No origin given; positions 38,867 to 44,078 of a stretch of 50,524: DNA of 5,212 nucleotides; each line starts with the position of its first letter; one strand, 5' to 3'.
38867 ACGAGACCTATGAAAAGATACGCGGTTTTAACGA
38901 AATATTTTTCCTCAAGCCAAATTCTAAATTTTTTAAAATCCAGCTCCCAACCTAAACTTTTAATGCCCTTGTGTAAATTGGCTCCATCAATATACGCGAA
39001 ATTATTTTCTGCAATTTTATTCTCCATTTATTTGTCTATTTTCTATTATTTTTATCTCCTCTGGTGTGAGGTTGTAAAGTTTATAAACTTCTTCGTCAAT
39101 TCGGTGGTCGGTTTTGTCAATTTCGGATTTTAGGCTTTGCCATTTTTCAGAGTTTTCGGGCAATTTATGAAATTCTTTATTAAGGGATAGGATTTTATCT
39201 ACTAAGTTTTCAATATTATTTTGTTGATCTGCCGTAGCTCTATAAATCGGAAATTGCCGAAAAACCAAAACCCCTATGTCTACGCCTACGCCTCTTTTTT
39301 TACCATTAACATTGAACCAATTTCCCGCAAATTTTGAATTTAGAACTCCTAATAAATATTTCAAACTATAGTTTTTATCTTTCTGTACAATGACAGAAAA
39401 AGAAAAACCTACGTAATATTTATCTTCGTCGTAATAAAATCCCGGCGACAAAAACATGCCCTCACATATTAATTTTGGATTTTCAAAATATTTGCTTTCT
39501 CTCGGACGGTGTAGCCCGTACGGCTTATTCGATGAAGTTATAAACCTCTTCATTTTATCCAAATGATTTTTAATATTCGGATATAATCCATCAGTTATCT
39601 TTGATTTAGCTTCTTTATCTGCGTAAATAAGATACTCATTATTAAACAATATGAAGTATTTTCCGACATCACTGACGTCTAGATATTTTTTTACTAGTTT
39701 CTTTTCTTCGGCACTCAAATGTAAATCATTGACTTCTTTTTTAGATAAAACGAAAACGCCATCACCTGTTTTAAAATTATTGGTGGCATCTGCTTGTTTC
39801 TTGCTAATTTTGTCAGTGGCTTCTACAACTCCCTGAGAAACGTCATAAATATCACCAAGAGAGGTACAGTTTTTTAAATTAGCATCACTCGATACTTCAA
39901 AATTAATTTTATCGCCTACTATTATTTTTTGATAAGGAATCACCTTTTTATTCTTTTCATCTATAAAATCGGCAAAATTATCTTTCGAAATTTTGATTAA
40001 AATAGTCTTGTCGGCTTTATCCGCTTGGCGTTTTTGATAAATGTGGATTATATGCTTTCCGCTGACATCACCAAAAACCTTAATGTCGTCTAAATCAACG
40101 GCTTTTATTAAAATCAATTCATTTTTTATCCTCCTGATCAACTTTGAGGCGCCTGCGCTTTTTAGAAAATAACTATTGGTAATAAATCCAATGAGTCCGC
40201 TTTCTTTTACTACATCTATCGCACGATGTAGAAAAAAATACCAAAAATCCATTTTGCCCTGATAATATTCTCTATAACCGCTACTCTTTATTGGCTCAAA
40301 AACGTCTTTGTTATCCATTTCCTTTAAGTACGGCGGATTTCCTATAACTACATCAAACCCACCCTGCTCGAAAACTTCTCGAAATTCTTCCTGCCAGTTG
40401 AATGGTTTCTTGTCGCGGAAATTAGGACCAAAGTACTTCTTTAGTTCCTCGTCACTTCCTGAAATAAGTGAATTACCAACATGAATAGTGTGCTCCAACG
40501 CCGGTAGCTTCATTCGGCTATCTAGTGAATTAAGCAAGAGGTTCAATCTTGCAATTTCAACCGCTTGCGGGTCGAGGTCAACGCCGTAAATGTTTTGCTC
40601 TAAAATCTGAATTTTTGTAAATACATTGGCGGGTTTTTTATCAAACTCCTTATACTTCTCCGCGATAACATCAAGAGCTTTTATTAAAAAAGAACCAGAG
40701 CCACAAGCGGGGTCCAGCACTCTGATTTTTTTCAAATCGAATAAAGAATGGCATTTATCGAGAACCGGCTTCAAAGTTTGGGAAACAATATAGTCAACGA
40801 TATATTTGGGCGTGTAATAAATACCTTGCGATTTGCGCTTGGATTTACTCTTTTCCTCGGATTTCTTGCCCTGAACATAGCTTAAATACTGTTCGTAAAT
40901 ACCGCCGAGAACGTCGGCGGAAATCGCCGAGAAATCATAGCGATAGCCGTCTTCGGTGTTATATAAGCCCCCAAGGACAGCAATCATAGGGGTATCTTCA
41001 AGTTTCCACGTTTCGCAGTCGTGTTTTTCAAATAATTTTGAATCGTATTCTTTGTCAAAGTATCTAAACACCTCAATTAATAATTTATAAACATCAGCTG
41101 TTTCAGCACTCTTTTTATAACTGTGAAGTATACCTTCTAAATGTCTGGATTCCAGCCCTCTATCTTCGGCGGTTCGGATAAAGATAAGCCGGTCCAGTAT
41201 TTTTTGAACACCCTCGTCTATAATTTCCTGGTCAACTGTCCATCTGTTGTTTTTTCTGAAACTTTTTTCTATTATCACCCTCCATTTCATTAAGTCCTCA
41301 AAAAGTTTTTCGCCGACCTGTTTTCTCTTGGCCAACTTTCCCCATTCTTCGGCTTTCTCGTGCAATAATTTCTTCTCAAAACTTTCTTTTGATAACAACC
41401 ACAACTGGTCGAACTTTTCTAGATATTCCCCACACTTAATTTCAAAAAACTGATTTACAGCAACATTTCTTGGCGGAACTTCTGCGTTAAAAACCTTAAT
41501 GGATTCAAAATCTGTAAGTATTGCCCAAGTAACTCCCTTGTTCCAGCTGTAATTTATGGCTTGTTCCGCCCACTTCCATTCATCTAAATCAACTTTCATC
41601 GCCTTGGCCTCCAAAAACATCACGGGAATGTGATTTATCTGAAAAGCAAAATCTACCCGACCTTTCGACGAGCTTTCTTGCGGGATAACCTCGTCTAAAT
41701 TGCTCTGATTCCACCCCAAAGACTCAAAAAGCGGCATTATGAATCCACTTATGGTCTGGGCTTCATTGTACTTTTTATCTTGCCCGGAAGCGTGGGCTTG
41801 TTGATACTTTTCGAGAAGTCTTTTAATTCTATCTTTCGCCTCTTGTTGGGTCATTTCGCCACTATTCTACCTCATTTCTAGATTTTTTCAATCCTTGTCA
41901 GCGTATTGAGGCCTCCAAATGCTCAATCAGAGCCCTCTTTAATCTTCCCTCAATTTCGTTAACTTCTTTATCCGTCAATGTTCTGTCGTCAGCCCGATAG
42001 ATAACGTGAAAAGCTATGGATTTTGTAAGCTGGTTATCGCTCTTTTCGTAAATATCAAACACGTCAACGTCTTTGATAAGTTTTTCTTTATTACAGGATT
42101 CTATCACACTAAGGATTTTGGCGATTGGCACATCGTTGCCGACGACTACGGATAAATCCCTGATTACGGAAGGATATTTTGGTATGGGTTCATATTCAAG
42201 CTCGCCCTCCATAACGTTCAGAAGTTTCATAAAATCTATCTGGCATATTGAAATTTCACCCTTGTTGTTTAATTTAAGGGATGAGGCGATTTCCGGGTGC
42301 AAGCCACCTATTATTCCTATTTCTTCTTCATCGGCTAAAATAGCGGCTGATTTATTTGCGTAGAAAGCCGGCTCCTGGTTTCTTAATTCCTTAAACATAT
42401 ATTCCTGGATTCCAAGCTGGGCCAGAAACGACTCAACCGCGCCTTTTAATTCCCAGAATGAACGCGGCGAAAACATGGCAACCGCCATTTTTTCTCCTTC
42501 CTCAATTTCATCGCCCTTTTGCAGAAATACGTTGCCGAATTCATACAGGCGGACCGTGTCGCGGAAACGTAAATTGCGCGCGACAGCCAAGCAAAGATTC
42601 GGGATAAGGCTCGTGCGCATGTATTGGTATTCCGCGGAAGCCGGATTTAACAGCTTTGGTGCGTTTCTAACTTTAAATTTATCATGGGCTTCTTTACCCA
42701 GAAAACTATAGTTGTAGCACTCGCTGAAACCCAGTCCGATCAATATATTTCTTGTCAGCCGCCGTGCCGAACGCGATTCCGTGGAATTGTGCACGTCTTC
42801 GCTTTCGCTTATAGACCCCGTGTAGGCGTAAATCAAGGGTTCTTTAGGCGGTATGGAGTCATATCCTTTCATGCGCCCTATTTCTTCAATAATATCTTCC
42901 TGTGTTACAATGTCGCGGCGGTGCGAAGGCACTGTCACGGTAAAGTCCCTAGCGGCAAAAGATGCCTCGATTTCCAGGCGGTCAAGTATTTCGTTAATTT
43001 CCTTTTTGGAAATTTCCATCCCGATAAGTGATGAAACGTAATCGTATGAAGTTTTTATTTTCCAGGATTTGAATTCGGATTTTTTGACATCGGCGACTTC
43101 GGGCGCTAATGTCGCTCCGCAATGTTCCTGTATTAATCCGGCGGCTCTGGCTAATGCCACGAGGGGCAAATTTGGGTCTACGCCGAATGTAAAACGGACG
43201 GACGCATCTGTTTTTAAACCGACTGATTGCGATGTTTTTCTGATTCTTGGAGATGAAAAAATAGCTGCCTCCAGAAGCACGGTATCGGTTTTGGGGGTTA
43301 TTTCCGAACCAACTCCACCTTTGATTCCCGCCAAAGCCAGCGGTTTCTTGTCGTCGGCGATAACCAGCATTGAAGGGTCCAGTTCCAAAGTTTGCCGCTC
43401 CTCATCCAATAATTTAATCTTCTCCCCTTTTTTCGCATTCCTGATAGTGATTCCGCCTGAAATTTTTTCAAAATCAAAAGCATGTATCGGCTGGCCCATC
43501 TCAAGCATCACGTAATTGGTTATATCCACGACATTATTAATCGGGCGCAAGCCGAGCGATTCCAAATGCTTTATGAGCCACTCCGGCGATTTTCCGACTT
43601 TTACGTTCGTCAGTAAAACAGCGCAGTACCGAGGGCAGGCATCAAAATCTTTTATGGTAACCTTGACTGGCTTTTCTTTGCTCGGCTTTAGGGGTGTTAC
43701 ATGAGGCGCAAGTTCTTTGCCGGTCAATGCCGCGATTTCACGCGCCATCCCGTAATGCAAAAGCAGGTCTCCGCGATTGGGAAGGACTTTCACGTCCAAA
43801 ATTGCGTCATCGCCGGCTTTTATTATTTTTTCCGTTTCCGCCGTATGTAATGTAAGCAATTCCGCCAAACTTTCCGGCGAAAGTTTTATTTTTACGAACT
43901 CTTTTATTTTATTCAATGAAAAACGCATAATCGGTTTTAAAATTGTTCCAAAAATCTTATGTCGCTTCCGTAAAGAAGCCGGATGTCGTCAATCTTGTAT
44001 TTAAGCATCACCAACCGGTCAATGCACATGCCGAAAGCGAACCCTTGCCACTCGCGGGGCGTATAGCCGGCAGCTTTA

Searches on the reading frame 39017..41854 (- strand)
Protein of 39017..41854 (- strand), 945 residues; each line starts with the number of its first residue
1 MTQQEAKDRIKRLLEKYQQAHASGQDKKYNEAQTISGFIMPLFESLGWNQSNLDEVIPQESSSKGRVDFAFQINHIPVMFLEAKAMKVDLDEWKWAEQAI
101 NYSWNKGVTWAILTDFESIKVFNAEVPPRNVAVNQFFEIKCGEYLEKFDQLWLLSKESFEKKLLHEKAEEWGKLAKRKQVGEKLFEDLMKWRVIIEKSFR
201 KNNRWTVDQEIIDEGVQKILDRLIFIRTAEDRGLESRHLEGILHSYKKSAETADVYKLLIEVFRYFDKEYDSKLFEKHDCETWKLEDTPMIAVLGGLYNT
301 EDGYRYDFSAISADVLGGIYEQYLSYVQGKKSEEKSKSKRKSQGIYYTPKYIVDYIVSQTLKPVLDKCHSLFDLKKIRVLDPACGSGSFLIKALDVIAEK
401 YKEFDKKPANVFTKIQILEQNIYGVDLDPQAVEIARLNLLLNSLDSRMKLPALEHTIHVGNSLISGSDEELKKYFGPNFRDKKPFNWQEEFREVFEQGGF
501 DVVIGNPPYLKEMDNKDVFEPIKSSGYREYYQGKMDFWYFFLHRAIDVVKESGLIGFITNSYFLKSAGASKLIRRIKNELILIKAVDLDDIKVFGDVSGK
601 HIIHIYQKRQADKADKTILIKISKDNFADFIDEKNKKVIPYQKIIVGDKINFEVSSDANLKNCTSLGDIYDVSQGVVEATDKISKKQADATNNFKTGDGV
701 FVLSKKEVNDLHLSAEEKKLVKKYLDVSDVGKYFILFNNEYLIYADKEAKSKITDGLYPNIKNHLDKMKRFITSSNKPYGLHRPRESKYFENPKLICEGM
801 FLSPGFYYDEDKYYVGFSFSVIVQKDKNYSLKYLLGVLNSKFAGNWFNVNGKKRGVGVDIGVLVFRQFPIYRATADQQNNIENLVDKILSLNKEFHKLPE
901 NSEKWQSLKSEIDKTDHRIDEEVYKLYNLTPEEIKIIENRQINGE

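Call 31: search_protein_families(library=pfam, proteins=[window:39017-41854:-])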
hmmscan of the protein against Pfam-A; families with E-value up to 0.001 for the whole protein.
window:39017-41854:- (945 aa): 8 families
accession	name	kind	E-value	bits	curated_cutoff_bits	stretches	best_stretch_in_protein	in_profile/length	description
PF07669.17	Eco57I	-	4.3e-38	131.5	25.3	1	420-594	1-171/171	Eco57I restriction-modification methylase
PF02384.22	N6_Mtase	-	1.9e-26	93.6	20.4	1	312-626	2-250/311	N-6 DNA Methylase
PF20473.4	MmeI_Mtase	-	7.8e-13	48.6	27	1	373-562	17-201/259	MmeI, DNA-methyltransferase domain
PF12950.13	TaqI_C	-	5.3e-11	43.2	26.5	1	723-849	2-96/118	TaqI-like C-terminal specificity domain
PF01170.24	UPF0020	-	4.3e-09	36.8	22.3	1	378-447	31-104/197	RMKL-like, methyltransferase domain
PF04313.20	HSDR_N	-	4.9e-07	30.2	25.1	0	61-124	122-192/198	Type I restriction enzyme R protein N terminus (HSDR_N)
PF06325.19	PrmA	-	0.00019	21.4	22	0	420-453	185-218/296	Ribosomal protein L11 methyltransferase (PrmA)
PF13588.12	HSDR_N_2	-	0.00033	21.2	25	0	38-126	9-98/110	Type I restriction enzyme R protein N terminus (HSDR_N)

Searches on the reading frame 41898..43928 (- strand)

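Call 31: search_protein_families(library=pfam, proteins=[window:41898-43928:-])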
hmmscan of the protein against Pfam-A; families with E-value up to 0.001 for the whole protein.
window:41898-43928:- (676 aa): 4 families
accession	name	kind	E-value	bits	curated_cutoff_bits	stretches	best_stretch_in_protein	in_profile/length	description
PF03483.22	B3_4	-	3.3e-64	216.1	29.3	1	97-271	1-174/174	B3/4 domain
PF17759.6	tRNA_synthFbeta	-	1.5e-43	149.2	22.4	1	381-566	14-214/214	Phenylalanyl tRNA synthetase beta chain CLM domain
PF03484.21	B5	-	2.1e-23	82.7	28.6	1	291-356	1-67/67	tRNA synthetase B5 domain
PF03147.19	FDX-ACB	-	1.1e-22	80.7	31.1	1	583-676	1-94/94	Ferredoxin-fold anticodon binding domain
